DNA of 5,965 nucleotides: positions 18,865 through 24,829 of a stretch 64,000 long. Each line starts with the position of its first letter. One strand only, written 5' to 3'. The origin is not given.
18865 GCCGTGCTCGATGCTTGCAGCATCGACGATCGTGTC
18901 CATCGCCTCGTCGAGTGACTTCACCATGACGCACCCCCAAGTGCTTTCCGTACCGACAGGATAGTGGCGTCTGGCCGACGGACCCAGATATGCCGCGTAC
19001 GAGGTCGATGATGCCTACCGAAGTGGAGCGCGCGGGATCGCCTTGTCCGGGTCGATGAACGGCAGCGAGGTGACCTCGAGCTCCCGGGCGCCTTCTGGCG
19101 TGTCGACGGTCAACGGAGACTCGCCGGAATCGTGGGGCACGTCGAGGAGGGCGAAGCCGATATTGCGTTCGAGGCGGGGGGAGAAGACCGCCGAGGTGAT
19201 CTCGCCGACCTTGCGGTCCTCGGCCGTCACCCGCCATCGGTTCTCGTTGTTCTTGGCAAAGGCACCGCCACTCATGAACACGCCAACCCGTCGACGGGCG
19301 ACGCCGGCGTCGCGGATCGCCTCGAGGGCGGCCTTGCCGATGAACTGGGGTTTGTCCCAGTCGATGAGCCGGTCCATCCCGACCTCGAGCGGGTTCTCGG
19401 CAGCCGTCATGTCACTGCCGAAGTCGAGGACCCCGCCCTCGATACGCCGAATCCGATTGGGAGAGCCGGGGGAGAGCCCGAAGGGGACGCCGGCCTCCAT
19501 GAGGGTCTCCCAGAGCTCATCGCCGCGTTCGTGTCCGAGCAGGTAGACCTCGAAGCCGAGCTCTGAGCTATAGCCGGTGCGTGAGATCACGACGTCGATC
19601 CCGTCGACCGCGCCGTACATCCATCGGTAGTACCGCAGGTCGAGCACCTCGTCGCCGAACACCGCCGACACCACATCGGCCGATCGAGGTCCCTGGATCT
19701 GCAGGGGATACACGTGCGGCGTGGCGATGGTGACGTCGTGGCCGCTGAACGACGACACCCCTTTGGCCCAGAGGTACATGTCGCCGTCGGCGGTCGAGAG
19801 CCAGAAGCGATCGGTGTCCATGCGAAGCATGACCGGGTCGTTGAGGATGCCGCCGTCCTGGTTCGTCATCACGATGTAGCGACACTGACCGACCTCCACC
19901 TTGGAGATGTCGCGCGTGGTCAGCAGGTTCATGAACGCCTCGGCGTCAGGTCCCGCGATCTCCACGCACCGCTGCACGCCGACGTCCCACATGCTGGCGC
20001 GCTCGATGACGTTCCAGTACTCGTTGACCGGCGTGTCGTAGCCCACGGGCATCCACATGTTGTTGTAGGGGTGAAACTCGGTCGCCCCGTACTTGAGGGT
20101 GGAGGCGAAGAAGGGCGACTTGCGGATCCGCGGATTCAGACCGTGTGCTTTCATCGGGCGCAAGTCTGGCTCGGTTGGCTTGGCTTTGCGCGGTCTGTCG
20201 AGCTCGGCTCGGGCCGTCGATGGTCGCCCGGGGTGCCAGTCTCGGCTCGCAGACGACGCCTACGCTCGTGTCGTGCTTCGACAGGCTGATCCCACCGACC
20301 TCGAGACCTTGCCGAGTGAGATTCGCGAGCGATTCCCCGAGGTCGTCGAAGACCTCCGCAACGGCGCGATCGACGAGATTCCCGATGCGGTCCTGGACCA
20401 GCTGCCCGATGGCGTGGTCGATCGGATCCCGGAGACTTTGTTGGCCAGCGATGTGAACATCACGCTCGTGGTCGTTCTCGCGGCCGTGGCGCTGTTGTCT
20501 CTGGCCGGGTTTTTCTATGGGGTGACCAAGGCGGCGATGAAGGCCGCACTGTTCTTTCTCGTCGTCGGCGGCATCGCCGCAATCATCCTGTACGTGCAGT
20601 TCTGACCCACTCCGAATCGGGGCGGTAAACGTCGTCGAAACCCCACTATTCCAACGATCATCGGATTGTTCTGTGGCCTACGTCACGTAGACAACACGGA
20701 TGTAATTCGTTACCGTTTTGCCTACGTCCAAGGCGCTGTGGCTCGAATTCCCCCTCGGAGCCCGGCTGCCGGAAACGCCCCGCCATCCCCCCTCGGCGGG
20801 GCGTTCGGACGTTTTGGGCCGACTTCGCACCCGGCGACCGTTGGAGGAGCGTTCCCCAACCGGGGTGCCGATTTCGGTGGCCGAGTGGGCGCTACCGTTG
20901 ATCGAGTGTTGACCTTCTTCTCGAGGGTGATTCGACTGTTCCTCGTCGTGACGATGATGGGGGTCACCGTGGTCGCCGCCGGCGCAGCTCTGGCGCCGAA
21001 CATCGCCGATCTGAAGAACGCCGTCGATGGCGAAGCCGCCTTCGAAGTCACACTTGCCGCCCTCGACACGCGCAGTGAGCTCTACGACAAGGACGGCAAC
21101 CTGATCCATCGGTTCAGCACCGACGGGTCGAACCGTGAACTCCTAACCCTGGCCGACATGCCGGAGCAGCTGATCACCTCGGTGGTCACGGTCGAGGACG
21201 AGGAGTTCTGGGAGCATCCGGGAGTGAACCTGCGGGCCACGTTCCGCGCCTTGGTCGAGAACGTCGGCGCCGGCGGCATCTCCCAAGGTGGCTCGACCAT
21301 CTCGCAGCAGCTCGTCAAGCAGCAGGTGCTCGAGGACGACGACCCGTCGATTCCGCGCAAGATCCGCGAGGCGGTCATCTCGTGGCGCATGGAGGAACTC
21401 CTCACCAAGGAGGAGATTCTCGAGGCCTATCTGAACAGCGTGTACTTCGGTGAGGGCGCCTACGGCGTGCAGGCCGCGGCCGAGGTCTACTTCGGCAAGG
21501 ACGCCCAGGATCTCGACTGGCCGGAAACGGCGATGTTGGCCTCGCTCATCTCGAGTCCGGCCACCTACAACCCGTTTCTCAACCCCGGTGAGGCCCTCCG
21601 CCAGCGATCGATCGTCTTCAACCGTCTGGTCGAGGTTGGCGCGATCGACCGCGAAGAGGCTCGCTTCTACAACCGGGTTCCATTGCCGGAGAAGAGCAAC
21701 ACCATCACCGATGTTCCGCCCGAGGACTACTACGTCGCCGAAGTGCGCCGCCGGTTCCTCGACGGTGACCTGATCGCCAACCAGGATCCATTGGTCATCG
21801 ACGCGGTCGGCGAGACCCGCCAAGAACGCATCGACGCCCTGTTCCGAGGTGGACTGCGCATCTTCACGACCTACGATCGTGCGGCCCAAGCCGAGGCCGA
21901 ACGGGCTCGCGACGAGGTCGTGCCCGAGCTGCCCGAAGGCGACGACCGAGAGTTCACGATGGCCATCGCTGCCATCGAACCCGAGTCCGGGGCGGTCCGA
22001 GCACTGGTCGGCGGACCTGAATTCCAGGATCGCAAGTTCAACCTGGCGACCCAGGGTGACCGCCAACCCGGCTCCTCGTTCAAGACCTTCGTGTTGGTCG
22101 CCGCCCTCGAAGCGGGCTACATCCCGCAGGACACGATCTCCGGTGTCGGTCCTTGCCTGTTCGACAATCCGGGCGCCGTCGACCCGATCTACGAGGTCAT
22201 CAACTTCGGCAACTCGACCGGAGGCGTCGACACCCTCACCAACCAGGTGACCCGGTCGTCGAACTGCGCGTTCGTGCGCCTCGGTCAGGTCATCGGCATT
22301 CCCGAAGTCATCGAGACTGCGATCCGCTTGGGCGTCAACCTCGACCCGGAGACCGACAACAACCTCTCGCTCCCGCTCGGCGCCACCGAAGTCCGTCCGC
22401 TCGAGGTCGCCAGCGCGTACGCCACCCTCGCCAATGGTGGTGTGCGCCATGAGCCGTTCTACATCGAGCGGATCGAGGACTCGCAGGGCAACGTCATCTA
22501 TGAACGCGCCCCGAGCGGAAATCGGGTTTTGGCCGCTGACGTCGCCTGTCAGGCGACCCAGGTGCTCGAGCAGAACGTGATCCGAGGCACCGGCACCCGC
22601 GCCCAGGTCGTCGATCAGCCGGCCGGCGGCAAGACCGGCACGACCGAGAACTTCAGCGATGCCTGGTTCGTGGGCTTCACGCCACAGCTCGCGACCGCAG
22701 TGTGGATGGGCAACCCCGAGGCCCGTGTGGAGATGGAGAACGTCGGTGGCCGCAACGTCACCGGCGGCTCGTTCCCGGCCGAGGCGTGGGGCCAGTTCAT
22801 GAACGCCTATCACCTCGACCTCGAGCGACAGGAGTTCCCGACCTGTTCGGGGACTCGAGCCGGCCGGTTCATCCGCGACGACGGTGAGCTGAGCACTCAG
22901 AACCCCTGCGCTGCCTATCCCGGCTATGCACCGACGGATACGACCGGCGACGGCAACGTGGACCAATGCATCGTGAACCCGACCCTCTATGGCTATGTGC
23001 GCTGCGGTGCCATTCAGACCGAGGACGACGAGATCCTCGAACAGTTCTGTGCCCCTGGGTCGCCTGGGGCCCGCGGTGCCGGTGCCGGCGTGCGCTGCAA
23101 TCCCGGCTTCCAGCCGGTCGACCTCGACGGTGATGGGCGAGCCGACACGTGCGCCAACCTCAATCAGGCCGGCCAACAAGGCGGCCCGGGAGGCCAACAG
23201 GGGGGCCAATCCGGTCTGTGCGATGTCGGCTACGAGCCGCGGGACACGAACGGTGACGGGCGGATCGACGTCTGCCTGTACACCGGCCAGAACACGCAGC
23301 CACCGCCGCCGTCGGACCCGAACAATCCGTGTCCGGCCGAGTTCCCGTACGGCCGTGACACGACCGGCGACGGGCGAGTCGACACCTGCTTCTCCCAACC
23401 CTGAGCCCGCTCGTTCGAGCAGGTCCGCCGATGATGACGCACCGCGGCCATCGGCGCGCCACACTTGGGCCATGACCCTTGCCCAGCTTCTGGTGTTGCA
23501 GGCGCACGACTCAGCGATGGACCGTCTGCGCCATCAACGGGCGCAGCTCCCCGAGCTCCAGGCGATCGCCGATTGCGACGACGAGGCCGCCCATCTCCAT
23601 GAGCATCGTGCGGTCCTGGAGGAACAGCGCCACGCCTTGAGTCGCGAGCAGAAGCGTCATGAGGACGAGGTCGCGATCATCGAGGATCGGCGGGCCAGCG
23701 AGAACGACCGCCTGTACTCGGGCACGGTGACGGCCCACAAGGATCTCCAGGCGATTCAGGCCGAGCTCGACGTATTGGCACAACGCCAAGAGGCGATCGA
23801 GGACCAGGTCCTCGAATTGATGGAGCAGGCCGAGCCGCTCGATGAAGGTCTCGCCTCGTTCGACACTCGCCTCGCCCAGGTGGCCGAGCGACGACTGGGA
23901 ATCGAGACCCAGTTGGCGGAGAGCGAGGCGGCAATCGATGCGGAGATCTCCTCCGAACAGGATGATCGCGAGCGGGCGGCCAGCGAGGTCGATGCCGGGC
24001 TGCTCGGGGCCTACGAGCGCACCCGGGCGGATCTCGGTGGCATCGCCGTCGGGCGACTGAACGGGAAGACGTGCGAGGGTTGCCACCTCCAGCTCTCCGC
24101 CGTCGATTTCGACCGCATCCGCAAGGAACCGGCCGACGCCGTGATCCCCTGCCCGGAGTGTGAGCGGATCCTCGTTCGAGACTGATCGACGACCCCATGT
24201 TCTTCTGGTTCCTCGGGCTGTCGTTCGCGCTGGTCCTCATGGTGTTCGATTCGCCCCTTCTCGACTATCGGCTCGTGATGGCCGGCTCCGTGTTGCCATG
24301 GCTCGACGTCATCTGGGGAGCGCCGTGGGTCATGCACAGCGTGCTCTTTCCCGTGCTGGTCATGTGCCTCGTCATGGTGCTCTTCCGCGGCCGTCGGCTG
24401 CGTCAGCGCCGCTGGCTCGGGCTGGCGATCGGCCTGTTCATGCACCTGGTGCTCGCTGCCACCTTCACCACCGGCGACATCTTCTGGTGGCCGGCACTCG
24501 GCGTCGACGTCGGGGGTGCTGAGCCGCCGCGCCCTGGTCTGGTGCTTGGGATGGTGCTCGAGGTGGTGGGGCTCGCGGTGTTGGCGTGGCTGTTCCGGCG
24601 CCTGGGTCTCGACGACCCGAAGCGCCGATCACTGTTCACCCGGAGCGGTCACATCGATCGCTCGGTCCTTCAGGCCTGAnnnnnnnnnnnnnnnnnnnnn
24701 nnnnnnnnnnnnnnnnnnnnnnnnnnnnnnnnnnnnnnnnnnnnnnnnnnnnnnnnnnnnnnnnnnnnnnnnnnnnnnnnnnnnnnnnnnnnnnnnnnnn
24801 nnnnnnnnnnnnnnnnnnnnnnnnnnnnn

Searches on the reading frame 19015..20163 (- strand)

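Call 22: search_protein_families(library=pfam, proteins=[window:19015-20163:-], max_evalue=0.001)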
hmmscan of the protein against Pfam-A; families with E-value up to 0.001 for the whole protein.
window:19015-20163:- (382 aa): 2 families
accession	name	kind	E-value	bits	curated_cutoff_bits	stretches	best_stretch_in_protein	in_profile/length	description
PF01571.26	GCV_T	-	6e-44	150.7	25.6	1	29-264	11-253/255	Aminomethyltransferase folate-binding domain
PF08669.17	GCV_T_C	-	5.8e-13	49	25.9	1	290-371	1-80/80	Glycine cleavage T-protein C-terminal barrel domain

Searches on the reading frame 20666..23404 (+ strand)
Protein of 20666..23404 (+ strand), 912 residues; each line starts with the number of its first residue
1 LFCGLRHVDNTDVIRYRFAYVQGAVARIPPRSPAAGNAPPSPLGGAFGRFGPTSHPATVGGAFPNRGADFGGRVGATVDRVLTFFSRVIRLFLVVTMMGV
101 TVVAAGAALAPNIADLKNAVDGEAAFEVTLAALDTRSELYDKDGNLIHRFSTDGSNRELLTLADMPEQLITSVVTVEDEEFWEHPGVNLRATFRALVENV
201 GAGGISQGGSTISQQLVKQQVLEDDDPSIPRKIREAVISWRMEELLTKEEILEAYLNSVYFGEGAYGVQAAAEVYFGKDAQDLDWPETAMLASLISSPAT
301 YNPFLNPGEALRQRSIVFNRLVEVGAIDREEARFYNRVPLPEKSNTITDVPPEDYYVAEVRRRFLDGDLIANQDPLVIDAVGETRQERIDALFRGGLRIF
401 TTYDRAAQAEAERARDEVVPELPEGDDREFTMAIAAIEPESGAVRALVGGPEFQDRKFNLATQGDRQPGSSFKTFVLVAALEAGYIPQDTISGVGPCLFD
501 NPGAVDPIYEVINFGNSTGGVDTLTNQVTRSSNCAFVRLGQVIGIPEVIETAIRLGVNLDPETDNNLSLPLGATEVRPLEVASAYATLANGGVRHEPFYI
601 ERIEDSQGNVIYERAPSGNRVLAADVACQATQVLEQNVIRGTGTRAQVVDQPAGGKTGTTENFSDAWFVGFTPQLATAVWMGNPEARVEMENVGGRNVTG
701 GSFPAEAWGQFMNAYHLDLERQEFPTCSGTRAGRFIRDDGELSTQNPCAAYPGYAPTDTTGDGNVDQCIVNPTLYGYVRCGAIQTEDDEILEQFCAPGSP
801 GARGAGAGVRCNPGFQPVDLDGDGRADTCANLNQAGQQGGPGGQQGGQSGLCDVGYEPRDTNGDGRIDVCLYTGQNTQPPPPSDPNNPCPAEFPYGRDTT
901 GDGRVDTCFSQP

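Call 22: search_protein_families(library=pfam, proteins=[window:20666-23404:+], max_evalue=0.001)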
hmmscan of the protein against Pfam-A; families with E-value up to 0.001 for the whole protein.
window:20666-23404:+ (912 aa): 2 families
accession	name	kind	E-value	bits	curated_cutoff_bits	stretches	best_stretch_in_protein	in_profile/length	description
PF00912.28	Transgly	-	2e-60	203.7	27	1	144-321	2-177/178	Transglycosylase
PF00905.27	Transpeptidase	-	1e-28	100.9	22.1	1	432-680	1-272/299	Penicillin binding protein transpeptidase domain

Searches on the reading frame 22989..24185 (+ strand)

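Call 22: search_protein_families(library=pfam, proteins=[window:22989-24185:+], max_evalue=0.001)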
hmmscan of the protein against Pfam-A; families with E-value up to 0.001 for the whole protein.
window:22989-24185:+ (398 aa): 2 families
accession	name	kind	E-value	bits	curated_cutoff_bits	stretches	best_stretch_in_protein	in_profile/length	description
PF24481.2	CT398_CC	-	6.5e-34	117.8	27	1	170-349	1-179/180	CT398-like coiled coil hairpin domain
PF02591.20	Zn_ribbon_9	-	1.9e-09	37.9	29.1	1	361-395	1-33/33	C4-type zinc ribbon domain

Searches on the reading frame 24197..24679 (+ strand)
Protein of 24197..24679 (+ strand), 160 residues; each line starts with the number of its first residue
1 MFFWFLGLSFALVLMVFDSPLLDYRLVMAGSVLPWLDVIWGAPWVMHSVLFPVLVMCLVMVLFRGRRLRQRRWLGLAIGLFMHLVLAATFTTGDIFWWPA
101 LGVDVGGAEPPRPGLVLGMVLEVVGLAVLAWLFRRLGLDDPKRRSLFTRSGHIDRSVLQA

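Call 22: search_protein_families(library=pfam, proteins=[window:24197-24679:+], max_evalue=0.001)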
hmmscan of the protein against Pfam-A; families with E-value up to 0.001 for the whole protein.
window:24197-24679:+ (160 aa): 1 family
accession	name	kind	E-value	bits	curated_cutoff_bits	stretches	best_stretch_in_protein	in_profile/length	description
PF04307.19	YdjM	-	0.00042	20.3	29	0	27-101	47-120/176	YdjM inner membrane protein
